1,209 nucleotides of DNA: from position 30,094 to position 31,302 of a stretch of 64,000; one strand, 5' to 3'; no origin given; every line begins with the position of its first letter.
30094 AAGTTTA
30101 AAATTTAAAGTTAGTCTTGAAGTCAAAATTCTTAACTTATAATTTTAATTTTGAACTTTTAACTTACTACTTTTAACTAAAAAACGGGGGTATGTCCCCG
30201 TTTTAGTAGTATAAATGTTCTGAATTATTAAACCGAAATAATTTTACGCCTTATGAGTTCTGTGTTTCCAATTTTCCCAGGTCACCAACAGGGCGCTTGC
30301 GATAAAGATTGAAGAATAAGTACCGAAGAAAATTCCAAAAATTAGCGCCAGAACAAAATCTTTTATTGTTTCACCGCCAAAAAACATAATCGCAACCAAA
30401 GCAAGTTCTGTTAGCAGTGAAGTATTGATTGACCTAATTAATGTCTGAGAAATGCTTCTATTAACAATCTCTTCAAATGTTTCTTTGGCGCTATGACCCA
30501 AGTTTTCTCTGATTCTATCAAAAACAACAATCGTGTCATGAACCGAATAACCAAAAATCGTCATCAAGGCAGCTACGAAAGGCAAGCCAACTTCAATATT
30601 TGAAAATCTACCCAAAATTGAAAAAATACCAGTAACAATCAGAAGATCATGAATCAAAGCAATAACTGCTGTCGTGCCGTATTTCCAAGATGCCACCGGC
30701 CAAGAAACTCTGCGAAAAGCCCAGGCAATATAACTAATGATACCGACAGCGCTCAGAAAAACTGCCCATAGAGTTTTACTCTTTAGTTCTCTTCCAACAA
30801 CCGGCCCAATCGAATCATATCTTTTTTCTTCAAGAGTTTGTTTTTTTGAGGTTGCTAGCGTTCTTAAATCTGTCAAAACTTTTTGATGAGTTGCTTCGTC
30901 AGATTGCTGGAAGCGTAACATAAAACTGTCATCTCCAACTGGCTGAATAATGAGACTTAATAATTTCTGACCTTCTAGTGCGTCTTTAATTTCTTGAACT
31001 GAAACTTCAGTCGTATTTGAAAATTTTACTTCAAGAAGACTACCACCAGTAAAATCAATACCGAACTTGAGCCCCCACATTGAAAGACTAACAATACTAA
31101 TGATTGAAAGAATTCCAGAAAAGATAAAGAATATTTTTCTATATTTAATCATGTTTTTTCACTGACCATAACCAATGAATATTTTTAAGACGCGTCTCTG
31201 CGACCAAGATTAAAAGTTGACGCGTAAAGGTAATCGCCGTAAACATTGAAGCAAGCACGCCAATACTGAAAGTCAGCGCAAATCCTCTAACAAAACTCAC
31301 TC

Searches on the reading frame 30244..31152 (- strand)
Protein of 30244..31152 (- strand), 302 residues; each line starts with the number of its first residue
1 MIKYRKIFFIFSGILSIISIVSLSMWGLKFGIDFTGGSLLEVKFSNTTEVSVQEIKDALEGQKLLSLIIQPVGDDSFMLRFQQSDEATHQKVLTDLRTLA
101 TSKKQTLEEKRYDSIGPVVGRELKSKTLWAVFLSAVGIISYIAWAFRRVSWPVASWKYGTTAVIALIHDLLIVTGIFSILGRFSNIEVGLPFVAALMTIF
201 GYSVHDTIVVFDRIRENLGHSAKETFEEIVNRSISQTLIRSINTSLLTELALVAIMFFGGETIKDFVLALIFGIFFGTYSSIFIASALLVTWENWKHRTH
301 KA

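Call 8: search_protein_families(library=pfam, proteins=[window:30244-31152:-])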
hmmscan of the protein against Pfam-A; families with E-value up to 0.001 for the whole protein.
window:30244-31152:- (302 aa): 2 families
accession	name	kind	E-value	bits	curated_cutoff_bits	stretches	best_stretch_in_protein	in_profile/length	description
PF02355.23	SecD_SecF_C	-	5.5e-60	202.5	20.5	1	100-294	6-188/189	Protein export membrane protein SecD/SecF, C-terminal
PF07549.19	Sec_GG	-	1.6e-07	31.1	20.3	1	27-47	7-27/28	SecD/SecF GG Motif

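Call 10: find_encoding_contigs(protein=window:30244-31152:-, flank=10000, max_places=10)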
Protein window:30244-31152:- (302 aa): 3 contigs read that carry it; 3 places shown.
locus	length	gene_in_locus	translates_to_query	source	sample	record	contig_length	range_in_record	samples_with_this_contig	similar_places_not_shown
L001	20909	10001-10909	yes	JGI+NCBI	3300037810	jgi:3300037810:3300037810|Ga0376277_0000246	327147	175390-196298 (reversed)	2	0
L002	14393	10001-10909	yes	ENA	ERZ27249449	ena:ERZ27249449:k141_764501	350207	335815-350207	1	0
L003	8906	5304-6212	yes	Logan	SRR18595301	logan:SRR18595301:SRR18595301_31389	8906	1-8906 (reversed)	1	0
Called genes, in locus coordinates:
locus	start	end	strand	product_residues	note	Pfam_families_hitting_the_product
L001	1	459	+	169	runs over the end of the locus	PF00293:NUDIX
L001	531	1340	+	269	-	PF00535:Glycos_transf_2, PF13641:Glyco_tranf_2_3, PF13712:Glyco_tranf_2_5 (weak)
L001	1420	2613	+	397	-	PF01370:Epimerase, PF02719:Polysacc_synt_2, PF04321:RmlD_sub_bind, PF01073:3Beta_HSD, PF07993:NAD_binding_4, PF16363:GDP_Man_Dehyd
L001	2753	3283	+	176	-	PF00908:dTDP_sugar_isom, PF05523:FdtA (faint), PF14667:Polysacc_synt_C (weak)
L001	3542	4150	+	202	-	-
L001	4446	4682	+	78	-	PF05768:Glrx-like (weak), PF00462:Glutaredoxin, PF13417:GST_N_3 (weak)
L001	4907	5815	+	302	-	PF00070:Pyr_redox (faint), PF00890:FAD_binding_2 (faint), PF03486:HI0933_like (faint), PF07992:Pyr_redox_2, PF12831:FAD_oxidored (weak), PF13738:Pyr_redox_3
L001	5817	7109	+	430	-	PF02812:ELFV_dehydrog_N, PF00208:ELFV_dehydrog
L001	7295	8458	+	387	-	PF25062:ARM_TT21_N (faint)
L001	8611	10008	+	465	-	PF07549:Sec_GG (weak), PF21760:SecD_1st, PF22599:SecDF_P1_head, PF03176:MMPL, PF02355:SecD_SecF_C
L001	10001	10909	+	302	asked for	PF07549:Sec_GG (weak), PF02355:SecD_SecF_C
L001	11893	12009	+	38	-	-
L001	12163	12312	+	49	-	-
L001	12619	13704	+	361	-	PF09972:DUF2207, PF20990:DUF2207_C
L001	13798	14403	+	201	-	PF20990:DUF2207_C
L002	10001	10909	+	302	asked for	PF07549:Sec_GG (weak), PF02355:SecD_SecF_C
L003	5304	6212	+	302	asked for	PF07549:Sec_GG (weak), PF02355:SecD_SecF_C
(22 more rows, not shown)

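Call 13: find_related_loci(query=window:30244-31152:-, collection=genome_contigs, flank=6000)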
Query window:30244-31152:- (302 aa) in genome_contigs; peptide patterns used: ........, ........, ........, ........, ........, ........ (x = any residue, [..] = any of these).
203 stretches matched a pattern; 11 encode a relative of the query (tblastn E <= 1e-3); 11 distinct loci.
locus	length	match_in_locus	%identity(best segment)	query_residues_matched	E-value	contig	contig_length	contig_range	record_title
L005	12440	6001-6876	53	5-298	2e-105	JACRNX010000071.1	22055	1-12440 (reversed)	MAG: Candidatus Falkowbacteria bacterium isolate NC_groundwater_1946_Pr3_S-0.2um_44_7 scaffold_895634, whole genome shot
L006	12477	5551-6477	52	1-300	6e-101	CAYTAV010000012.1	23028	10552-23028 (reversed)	MAG TPA_asm: uncultured Gammaproteobacteria bacterium isolate binchicken_co22_29 genome assembly, contig: NODE_2358_leng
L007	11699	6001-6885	48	1-298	3e-97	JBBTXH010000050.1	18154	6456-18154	MAG: Patescibacteria group bacterium isolate H51-bin326_1 H51_bin326_1_000000000050, whole genome shotgun sequence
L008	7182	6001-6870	53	3-298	2e-95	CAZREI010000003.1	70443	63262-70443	MAG TPA_asm: uncultured Candidatus Saccharibacteria bacterium isolate SRP193066_co2_68 genome assembly, contig: NODE_111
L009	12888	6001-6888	54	1-298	1e-94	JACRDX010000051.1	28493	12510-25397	MAG: Candidatus Falkowbacteria bacterium isolate NC_groundwater_1684_Pr3_B-0.1um_41_9 SR-2_scaffold_141_2916430, whole g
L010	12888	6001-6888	53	1-298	1e-93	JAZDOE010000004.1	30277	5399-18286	MAG: Candidatus Falkowbacteria bacterium isolate MEGAHIT-group-0.750 k141_10790790, whole genome shotgun sequence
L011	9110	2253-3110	53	3-295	3e-93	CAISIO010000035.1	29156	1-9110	MAG: Candidatus Staskawiczbacteria bacterium isolate MJ-time_bin-6037 genome assembly, contig: bin-6037:35/45, whole gen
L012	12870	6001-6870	51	3-298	3e-93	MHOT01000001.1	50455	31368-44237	MAG: Candidatus Staskawiczbacteria bacterium RIFCSPHIGHO2_02_FULL_42_22 rifcsphigho2_02_scaffold_1049, whole genome shot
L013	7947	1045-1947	49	1-298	9e-92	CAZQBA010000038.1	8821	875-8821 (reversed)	MAG TPA_asm: uncultured Gammaproteobacteria bacterium isolate binchicken_co128_169 genome assembly, contig: NODE_7382_le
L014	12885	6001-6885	52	2-302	4e-88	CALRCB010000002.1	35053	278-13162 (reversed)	MAG: Candidatus Staskawiczbacteria bacterium isolate Baikal-1350m-357 genome assembly, contig: Baikal-1350m-c4039, whole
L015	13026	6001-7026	42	1-292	5e-82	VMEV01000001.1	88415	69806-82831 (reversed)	MAG: Parcubacteria group bacterium Greene0416_36 Greene041636_scaffold_281, whole genome shotgun sequence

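Call 18: find_homologous_proteins(query=window:30244-31152:-, max_evalue=1e-60)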
Query window:30244-31152:- (302 aa): 6313 proteins with E <= 1e-60 among 8000 candidates; the best 120 are listed.
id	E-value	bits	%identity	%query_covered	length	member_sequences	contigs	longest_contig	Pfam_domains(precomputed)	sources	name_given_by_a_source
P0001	2.5e-189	646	100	100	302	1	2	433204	PF02355.23,PF07549.20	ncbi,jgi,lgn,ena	ncbi:MAG: protein translocase subunit SecF [Candidatus Paceibacterota bacterium]|jgi:preprotein tran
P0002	8.6e-178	608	94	100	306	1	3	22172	PF02355.23,PF07549.20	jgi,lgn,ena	-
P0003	4.4e-171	586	89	100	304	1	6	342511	PF02355.23,PF07549.20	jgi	jgi:preprotein translocase subunit SecF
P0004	2.0e-168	577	88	100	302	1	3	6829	PF02355.23,PF07549.20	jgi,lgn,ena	jgi:preprotein translocase subunit SecF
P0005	8.1e-159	546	84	100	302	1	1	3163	PF02355.23,PF07549.20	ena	-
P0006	1.3e-158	545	84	100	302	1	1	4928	PF02355.23,PF07549.20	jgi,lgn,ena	-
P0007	4.8e-149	514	85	91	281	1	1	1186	PF02355.23,PF07549.20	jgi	jgi:preprotein translocase subunit SecF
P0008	7.4e-127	441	68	100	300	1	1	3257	PF02355.23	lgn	-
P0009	1.5e-126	440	69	99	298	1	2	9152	PF02355.23,PF07549.20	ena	-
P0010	5.1e-125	435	66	99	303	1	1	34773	PF02355.23,PF07549.20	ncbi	-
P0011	2.9e-123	429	64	99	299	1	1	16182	PF02355.23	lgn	-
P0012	4.5e-123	428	65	99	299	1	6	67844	PF02355.23,PF07549.20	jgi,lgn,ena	-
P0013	1.1e-122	427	66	99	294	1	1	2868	PF02355.23,PF07549.20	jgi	-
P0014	1.6e-122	427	65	99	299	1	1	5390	PF02355.23,PF07549.20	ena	-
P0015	2.7e-122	426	66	99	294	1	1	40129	PF02355.23,PF07549.20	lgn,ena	-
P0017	1.7e-121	423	65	99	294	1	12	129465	PF02355.23,PF07549.20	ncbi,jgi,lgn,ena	-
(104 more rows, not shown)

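Call 19: find_encoding_contigs(protein=P0002, flank=6000, max_places=4)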
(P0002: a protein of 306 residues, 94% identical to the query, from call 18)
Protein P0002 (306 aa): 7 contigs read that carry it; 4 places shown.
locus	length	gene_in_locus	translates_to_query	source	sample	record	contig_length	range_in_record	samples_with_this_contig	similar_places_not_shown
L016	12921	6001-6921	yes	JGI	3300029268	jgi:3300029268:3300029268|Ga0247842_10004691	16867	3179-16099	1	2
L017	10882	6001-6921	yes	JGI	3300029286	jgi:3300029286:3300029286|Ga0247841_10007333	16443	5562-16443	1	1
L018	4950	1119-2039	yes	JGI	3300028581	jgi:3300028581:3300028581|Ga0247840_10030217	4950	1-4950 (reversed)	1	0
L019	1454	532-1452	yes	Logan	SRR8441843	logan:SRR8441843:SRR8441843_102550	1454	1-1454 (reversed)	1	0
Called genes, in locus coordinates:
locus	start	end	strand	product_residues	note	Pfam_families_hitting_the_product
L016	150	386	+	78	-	PF05768:Glrx-like (weak), PF00462:Glutaredoxin, PF13417:GST_N_3 (weak)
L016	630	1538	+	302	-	PF00070:Pyr_redox (faint), PF00890:FAD_binding_2 (faint), PF03486:HI0933_like (faint), PF07992:Pyr_redox_2, PF12831:FAD_oxidored (weak), PF13738:Pyr_redox_3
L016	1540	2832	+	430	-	PF02812:ELFV_dehydrog_N, PF00208:ELFV_dehydrog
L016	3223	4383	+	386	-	-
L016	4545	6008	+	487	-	PF07549:Sec_GG (weak), PF21760:SecD_1st, PF22599:SecDF_P1_head, PF02355:SecD_SecF_C, PF03176:MMPL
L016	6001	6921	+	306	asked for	PF07549:Sec_GG (weak), PF02355:SecD_SecF_C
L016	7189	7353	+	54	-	-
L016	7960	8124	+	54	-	-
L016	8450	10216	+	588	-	PF09972:DUF2207, PF20990:DUF2207_C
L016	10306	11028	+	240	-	PF18959:DUF5701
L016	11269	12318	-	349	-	PF00078:RVT_1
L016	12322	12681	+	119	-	PF05635:23S_rRNA_IVP, PF22296:bAvd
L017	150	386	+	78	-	PF05768:Glrx-like (weak), PF00462:Glutaredoxin, PF13417:GST_N_3 (weak)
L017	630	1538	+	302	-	PF00070:Pyr_redox (faint), PF00890:FAD_binding_2 (faint), PF03486:HI0933_like (faint), PF07992:Pyr_redox_2, PF12831:FAD_oxidored (weak), PF13738:Pyr_redox_3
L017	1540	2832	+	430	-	PF02812:ELFV_dehydrog_N, PF00208:ELFV_dehydrog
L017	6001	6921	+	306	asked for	PF07549:Sec_GG (weak), PF02355:SecD_SecF_C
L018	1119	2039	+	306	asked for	PF07549:Sec_GG (weak), PF02355:SecD_SecF_C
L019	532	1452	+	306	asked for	PF07549:Sec_GG (weak), PF02355:SecD_SecF_C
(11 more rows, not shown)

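Call 20: find_encoding_contigs(protein=P0003, flank=6000, max_places=4)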
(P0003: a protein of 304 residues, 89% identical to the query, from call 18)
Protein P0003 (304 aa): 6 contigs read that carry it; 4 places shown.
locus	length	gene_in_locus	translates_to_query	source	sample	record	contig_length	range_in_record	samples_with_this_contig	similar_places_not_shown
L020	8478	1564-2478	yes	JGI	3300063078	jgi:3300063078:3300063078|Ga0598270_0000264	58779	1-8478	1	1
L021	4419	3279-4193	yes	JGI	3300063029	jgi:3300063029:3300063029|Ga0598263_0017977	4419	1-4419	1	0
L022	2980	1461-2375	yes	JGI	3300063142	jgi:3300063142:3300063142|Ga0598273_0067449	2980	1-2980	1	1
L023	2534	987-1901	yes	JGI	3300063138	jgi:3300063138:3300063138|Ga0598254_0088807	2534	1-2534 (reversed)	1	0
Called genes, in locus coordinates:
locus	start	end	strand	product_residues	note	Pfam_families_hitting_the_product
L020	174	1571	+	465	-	PF07549:Sec_GG (weak), PF21760:SecD_1st, PF22599:SecDF_P1_head, PF02355:SecD_SecF_C, PF03176:MMPL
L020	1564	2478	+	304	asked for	PF07549:Sec_GG (weak), PF02355:SecD_SecF_C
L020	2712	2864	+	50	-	-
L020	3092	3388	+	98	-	-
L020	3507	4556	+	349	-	PF04545:Sigma70_r4, PF05066:HARE-HTH (faint)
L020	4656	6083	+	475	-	PF26449:DUF8128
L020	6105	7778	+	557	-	PF01935:DUF87 (weak), PF10412:TrwB_AAD_bind, PF13401:AAA_22 (faint), PF12696:TraG-D_C (weak), PF23477:zf_Tbcl_2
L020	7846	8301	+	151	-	PF00829:Ribosomal_L21p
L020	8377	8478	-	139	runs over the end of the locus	-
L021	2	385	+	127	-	?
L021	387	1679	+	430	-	PF02812:ELFV_dehydrog_N, PF00208:ELFV_dehydrog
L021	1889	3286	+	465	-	PF07549:Sec_GG (weak), PF21760:SecD_1st, PF22599:SecDF_P1_head, PF02355:SecD_SecF_C, PF03176:MMPL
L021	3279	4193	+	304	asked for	PF07549:Sec_GG (weak), PF02355:SecD_SecF_C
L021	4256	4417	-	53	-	?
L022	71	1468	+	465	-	PF07549:Sec_GG (weak), PF21760:SecD_1st, PF22599:SecDF_P1_head, PF02355:SecD_SecF_C, PF03176:MMPL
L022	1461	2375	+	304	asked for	PF07549:Sec_GG (weak), PF02355:SecD_SecF_C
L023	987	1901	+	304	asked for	PF07549:Sec_GG (weak), PF02355:SecD_SecF_C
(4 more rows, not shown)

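Call 21: find_encoding_contigs(protein=P0004, flank=6000, max_places=4)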
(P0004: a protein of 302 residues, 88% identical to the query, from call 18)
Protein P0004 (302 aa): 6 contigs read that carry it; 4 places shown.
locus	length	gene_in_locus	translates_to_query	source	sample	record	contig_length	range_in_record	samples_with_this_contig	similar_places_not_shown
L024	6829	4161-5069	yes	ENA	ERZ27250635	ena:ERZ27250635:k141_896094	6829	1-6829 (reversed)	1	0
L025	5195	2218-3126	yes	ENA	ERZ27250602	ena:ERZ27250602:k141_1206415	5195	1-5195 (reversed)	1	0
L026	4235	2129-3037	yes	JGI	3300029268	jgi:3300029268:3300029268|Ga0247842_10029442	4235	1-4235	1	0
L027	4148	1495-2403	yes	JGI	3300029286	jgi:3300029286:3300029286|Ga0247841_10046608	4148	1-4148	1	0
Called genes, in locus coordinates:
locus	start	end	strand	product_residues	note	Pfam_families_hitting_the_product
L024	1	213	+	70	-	?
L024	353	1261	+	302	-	PF00070:Pyr_redox (faint), PF00890:FAD_binding_2 (faint), PF03486:HI0933_like (faint), PF07992:Pyr_redox_2, PF12831:FAD_oxidored (weak), PF13738:Pyr_redox_3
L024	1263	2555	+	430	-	PF02812:ELFV_dehydrog_N, PF00208:ELFV_dehydrog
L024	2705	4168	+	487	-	PF07549:Sec_GG (weak), PF21760:SecD_1st, PF22599:SecDF_P1_head, PF02355:SecD_SecF_C, PF03176:MMPL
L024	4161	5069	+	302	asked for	PF07549:Sec_GG (weak), PF02355:SecD_SecF_C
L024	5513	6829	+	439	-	?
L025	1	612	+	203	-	?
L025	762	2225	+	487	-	PF07549:Sec_GG (weak), PF21760:SecD_1st, PF22599:SecDF_P1_head, PF02355:SecD_SecF_C, PF03176:MMPL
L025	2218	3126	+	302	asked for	PF07549:Sec_GG (weak), PF02355:SecD_SecF_C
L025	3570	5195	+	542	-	?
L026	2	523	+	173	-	?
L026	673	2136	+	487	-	PF07549:Sec_GG (weak), PF21760:SecD_1st, PF22599:SecDF_P1_head, PF02355:SecD_SecF_C, PF03176:MMPL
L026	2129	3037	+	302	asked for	PF07549:Sec_GG (weak), PF02355:SecD_SecF_C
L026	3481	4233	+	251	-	?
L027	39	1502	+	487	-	PF07549:Sec_GG (weak), PF21760:SecD_1st, PF22599:SecDF_P1_head, PF02355:SecD_SecF_C, PF03176:MMPL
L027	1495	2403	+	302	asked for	PF07549:Sec_GG (weak), PF02355:SecD_SecF_C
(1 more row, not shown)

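Call 24: find_encoding_contigs(protein=P0006, flank=6000, max_places=3)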
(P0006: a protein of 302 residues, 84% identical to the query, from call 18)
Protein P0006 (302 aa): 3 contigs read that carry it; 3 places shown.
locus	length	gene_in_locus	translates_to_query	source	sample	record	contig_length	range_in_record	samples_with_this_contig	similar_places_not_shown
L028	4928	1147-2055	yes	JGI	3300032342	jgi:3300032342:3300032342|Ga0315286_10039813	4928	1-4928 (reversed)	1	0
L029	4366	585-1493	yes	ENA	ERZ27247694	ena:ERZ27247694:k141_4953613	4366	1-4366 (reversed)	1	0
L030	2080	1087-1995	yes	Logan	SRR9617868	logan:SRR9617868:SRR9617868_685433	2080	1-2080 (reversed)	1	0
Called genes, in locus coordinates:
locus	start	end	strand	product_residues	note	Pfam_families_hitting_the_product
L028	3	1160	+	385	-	?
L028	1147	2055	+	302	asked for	PF07549:Sec_GG (weak), PF02355:SecD_SecF_C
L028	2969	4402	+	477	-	-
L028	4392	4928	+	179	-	?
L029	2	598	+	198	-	?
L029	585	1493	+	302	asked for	PF07549:Sec_GG (weak), PF02355:SecD_SecF_C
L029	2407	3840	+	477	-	-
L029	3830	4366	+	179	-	?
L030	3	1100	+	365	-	?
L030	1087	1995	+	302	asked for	PF07549:Sec_GG (weak), PF02355:SecD_SecF_C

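Call 25: find_encoding_contigs(protein=P0005, flank=6000, max_places=3)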
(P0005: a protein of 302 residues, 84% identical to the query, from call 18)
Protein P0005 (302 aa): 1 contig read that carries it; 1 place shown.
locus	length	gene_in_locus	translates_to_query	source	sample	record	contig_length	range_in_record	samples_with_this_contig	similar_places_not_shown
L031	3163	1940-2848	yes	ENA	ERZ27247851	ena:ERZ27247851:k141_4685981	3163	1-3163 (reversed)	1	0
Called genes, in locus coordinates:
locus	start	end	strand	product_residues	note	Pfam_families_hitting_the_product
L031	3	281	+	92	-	?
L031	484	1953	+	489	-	PF07549:Sec_GG (weak), PF21760:SecD_1st, PF22599:SecDF_P1_head, PF02355:SecD_SecF_C, PF03176:MMPL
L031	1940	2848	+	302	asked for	PF07549:Sec_GG (weak), PF02355:SecD_SecF_C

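Call 26: find_encoding_contigs(protein=P0009, flank=6000, max_places=3)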
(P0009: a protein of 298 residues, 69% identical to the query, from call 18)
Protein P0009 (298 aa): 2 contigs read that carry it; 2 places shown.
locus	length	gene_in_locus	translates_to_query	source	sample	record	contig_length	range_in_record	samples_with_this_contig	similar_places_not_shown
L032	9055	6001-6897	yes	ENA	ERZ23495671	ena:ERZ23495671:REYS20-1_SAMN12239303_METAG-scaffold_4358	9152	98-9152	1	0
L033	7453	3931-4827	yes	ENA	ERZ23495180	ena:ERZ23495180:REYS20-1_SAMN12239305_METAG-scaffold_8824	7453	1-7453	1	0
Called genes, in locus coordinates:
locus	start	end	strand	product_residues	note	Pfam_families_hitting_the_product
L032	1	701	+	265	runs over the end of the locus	?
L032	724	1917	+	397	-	PF01370:Epimerase, PF02719:Polysacc_synt_2, PF04321:RmlD_sub_bind, PF01073:3Beta_HSD, PF07993:NAD_binding_4, PF13460:NAD_binding_10 (weak), PF16363:GDP_Man_Dehyd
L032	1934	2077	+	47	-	-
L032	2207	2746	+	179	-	PF00908:dTDP_sugar_isom, PF14667:Polysacc_synt_C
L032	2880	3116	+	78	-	PF00462:Glutaredoxin, PF13417:GST_N_3 (weak)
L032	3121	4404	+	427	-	PF02812:ELFV_dehydrog_N, PF00208:ELFV_dehydrog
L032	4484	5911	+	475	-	PF07549:Sec_GG (weak), PF21760:SecD_1st, PF22599:SecDF_P1_head, PF03176:MMPL, PF02355:SecD_SecF_C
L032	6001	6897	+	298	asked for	PF07549:Sec_GG (weak), PF02355:SecD_SecF_C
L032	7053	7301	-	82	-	-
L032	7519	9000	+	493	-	PF00772:DnaB, PF03796:DnaB_C, PF13481:AAA_25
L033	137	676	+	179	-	PF00908:dTDP_sugar_isom, PF14667:Polysacc_synt_C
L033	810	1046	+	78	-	PF00462:Glutaredoxin, PF13417:GST_N_3 (weak)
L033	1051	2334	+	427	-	PF02812:ELFV_dehydrog_N, PF00208:ELFV_dehydrog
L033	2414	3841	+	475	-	PF07549:Sec_GG (weak), PF21760:SecD_1st, PF22599:SecDF_P1_head, PF03176:MMPL, PF02355:SecD_SecF_C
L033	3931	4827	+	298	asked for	PF07549:Sec_GG (weak), PF02355:SecD_SecF_C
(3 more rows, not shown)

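Call 74: find_encoding_contigs(protein=P0017, flank=4000, max_places=2)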
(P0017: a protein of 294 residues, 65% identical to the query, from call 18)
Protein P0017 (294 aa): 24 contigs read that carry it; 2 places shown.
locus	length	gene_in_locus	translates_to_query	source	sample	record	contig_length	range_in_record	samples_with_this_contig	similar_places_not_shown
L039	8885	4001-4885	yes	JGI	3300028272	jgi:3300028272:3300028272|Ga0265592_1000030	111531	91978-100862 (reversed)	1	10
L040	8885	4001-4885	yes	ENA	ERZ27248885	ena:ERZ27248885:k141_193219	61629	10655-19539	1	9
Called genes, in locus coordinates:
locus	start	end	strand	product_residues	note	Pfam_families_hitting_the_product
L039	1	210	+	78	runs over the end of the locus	PF05768:Glrx-like (weak), PF13192:Thioredoxin_3 (weak), PF00462:Glutaredoxin, PF13417:GST_N_3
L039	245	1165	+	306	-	PF01946:Thi4 (faint), PF03486:HI0933_like (faint), PF07992:Pyr_redox_2, PF12831:FAD_oxidored (faint), PF13738:Pyr_redox_3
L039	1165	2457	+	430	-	PF02812:ELFV_dehydrog_N, PF00208:ELFV_dehydrog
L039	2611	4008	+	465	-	PF07549:Sec_GG (weak), PF21760:SecD_1st, PF22599:SecDF_P1_head, PF03176:MMPL, PF02355:SecD_SecF_C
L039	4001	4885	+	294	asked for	PF07549:Sec_GG, PF02355:SecD_SecF_C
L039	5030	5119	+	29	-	-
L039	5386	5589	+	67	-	-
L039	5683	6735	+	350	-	PF04545:Sigma70_r4, PF05066:HARE-HTH (faint)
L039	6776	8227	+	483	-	PF26449:DUF8128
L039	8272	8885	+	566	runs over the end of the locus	PF01935:DUF87 (weak), PF10412:TrwB_AAD_bind, PF12696:TraG-D_C (weak), PF23477:zf_Tbcl_2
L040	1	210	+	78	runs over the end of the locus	PF05768:Glrx-like (weak), PF13192:Thioredoxin_3 (weak), PF00462:Glutaredoxin, PF13417:GST_N_3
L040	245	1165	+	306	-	PF01946:Thi4 (faint), PF03486:HI0933_like (faint), PF07992:Pyr_redox_2, PF12831:FAD_oxidored (faint), PF13738:Pyr_redox_3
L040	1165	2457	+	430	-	PF02812:ELFV_dehydrog_N, PF00208:ELFV_dehydrog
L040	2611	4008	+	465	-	PF07549:Sec_GG (weak), PF21760:SecD_1st, PF22599:SecDF_P1_head, PF03176:MMPL, PF02355:SecD_SecF_C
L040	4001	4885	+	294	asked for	PF07549:Sec_GG, PF02355:SecD_SecF_C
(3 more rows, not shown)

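Call 75: find_encoding_contigs(protein=P0010, flank=4000, max_places=2)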
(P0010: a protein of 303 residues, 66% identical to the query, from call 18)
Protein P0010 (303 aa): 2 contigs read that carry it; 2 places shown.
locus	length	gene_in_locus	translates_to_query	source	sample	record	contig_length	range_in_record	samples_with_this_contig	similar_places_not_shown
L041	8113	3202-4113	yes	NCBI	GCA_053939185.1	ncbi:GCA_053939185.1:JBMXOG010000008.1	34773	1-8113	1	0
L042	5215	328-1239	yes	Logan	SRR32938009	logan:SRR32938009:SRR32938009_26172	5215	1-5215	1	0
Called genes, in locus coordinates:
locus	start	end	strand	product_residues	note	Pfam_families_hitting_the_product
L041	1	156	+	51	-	?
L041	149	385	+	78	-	PF00462:Glutaredoxin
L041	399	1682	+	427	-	PF02812:ELFV_dehydrog_N, PF00208:ELFV_dehydrog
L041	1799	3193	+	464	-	PF07549:Sec_GG (weak), PF21760:SecD_1st, PF22599:SecDF_P1_head, PF03176:MMPL, PF02355:SecD_SecF_C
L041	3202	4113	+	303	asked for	PF07549:Sec_GG (weak), PF02355:SecD_SecF_C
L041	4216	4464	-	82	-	-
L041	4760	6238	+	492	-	PF00772:DnaB, PF03796:DnaB_C, PF13481:AAA_25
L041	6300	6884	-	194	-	PF00574:CLP_protease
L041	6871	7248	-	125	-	-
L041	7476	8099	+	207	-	PF21176:RecR_HhH (weak), PF13662:Toprim_4, PF01751:Toprim, PF21175:RecR_C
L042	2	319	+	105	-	?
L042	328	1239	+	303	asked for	PF07549:Sec_GG (weak), PF02355:SecD_SecF_C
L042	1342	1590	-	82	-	-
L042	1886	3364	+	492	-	PF00772:DnaB, PF03796:DnaB_C, PF13481:AAA_25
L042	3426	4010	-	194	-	PF00574:CLP_protease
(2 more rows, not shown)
